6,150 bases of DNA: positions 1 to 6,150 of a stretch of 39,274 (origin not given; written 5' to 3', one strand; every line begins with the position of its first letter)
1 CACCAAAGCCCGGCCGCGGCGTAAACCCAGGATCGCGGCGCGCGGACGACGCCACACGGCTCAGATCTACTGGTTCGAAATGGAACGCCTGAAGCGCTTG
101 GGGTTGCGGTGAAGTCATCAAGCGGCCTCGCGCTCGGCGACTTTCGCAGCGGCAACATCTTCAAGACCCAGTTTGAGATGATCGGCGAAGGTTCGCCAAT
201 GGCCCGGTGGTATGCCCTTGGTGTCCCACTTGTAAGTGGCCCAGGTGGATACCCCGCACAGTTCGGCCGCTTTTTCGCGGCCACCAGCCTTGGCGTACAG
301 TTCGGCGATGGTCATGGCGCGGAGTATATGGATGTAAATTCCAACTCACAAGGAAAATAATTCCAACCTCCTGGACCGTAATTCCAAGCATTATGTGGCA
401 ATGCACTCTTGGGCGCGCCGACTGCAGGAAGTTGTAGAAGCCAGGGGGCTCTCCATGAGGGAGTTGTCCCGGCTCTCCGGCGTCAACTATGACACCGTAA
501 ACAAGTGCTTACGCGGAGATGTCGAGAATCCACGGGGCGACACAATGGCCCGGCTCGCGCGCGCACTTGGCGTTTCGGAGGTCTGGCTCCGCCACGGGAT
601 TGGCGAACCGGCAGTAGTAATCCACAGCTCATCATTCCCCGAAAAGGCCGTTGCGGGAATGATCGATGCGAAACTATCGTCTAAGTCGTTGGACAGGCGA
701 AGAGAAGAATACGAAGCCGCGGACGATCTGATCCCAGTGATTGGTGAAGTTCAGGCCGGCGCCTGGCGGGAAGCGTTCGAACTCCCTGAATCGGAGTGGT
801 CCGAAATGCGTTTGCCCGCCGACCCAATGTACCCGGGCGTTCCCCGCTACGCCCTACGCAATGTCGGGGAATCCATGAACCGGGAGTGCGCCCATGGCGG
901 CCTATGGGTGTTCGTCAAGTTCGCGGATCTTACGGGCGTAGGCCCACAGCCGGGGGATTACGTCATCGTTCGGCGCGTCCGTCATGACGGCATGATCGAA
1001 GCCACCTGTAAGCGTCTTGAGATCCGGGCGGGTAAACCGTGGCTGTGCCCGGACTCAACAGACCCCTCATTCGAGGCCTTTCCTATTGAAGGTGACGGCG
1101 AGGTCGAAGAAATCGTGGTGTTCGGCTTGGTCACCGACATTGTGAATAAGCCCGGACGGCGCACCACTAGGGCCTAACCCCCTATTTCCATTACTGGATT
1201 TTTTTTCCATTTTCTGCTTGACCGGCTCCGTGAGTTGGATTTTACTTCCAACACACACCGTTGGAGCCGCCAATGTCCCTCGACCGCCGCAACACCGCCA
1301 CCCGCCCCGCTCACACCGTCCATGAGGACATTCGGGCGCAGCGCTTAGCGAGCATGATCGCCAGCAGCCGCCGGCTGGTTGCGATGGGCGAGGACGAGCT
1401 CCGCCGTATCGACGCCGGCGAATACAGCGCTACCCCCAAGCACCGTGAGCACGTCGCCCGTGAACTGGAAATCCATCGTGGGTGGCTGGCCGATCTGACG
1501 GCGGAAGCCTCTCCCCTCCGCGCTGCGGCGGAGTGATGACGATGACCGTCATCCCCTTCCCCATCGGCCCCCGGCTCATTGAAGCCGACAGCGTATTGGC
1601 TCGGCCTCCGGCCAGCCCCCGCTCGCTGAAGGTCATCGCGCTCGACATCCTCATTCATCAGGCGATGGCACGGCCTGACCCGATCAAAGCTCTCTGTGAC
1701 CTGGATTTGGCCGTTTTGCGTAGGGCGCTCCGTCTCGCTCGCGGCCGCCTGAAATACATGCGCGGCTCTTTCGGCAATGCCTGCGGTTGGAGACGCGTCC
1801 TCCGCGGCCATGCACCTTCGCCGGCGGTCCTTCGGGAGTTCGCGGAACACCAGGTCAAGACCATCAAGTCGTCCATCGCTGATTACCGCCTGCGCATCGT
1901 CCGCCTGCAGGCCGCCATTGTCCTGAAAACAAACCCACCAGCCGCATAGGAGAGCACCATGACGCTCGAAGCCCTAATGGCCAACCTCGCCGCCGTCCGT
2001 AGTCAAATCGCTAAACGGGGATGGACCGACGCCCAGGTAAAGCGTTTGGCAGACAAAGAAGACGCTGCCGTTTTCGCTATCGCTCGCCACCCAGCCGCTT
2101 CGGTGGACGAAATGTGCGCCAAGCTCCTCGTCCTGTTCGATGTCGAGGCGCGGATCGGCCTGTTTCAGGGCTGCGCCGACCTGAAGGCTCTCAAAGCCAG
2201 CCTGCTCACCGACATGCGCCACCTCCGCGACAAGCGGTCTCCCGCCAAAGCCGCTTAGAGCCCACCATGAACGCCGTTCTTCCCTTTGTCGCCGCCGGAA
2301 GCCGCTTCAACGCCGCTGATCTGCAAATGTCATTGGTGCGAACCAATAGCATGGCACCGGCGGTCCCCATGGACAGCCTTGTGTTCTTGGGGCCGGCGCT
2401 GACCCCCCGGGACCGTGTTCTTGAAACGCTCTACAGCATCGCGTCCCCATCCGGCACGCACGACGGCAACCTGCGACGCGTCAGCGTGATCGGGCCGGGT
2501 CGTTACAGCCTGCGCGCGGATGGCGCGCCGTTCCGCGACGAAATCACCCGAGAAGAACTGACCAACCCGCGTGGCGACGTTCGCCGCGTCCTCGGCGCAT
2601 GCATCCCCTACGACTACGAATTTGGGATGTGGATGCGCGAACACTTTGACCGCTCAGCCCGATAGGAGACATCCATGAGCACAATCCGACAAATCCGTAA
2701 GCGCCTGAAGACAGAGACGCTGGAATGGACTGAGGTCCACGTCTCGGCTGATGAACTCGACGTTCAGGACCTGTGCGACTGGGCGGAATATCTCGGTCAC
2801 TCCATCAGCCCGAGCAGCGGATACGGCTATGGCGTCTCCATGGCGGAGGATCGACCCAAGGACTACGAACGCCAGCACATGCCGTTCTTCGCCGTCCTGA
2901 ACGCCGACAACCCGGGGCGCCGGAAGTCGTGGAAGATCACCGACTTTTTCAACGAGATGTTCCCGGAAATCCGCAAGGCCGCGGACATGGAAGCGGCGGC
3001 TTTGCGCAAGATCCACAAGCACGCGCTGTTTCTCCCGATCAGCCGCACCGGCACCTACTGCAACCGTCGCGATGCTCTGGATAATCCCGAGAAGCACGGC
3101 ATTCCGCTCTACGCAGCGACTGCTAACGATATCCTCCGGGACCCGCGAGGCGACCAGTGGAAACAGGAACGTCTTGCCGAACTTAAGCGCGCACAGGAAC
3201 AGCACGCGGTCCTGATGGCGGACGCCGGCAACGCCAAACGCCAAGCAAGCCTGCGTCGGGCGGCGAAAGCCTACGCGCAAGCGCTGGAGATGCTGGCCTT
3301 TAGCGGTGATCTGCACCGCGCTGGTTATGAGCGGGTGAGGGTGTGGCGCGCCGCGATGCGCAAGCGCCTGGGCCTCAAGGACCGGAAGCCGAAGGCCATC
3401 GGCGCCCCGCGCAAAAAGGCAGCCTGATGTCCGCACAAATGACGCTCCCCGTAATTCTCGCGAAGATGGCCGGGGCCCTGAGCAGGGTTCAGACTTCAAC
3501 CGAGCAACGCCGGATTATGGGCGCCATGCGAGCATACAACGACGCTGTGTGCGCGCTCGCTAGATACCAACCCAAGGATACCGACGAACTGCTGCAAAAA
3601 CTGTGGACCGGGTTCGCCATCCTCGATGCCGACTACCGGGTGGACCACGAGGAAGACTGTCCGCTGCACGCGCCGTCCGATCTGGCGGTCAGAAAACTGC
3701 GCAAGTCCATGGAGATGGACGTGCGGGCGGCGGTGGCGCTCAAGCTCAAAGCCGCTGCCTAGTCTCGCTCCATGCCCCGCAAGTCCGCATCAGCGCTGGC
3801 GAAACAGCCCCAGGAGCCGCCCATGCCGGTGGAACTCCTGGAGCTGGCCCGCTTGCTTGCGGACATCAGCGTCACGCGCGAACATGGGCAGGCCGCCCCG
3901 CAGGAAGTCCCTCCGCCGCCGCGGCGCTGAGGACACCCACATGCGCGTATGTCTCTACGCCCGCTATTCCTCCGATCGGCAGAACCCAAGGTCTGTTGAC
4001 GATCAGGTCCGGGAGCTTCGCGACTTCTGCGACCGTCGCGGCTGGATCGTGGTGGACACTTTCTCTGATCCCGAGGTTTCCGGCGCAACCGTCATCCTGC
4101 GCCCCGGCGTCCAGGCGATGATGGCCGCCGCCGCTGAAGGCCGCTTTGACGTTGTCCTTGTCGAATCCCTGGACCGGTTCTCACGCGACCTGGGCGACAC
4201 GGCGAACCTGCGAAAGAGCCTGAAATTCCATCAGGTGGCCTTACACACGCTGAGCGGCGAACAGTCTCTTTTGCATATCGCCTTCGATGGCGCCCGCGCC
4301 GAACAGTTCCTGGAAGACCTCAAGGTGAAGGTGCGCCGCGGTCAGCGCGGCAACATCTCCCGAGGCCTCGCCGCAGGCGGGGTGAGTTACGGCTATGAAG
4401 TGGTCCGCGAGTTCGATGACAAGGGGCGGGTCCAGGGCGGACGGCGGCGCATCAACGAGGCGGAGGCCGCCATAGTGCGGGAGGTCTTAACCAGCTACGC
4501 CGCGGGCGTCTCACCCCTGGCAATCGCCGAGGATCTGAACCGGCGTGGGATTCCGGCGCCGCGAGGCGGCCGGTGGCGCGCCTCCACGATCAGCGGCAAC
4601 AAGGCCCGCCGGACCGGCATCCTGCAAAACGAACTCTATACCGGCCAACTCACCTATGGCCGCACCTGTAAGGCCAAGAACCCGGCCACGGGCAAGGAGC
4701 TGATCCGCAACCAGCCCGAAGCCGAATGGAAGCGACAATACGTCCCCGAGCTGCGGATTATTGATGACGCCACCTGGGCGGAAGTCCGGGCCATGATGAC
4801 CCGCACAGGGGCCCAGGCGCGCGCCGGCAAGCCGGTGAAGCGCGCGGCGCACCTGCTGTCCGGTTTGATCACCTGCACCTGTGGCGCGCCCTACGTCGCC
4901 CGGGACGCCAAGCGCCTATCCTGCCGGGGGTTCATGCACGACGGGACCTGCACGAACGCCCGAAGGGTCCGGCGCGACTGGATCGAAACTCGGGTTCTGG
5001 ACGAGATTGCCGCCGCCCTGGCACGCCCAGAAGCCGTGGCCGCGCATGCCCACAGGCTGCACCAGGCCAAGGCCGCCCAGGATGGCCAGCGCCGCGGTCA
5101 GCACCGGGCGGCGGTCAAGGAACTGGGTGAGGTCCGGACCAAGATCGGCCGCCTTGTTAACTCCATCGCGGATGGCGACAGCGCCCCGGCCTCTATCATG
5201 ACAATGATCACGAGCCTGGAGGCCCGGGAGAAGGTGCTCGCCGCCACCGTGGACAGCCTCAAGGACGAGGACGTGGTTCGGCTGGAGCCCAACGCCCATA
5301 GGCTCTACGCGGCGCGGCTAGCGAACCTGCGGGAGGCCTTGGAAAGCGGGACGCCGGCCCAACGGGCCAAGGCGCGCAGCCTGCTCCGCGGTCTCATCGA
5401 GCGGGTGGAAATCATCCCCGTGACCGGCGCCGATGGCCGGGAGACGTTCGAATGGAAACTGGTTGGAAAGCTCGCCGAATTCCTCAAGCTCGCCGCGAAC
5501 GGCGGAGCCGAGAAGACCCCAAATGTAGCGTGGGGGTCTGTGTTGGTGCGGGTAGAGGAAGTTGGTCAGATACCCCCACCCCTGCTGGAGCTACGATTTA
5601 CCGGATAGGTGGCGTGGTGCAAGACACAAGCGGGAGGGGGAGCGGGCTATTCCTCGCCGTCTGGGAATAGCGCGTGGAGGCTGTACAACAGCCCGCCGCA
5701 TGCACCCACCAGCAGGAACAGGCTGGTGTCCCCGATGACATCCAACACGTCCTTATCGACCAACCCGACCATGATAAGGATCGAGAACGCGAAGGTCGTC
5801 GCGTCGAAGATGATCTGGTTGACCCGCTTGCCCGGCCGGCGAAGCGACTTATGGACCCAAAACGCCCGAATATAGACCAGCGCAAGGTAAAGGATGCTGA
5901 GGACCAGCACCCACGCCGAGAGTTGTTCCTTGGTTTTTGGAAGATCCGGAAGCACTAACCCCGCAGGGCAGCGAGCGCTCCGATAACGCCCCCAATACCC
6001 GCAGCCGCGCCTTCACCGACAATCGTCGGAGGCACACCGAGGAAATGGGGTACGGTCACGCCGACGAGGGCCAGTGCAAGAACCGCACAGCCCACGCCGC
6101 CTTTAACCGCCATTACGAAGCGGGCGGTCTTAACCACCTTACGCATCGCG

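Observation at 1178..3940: Seven translationally coupled ORFans between the repressor and the serine integrase (early-left operon)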

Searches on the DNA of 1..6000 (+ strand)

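Call 8: search_dna_similar(query=window:1-6000:+, collection=phages, mode=distant, max_rows=20)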
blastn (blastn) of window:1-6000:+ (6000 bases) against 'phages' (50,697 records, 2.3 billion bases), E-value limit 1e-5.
No match.
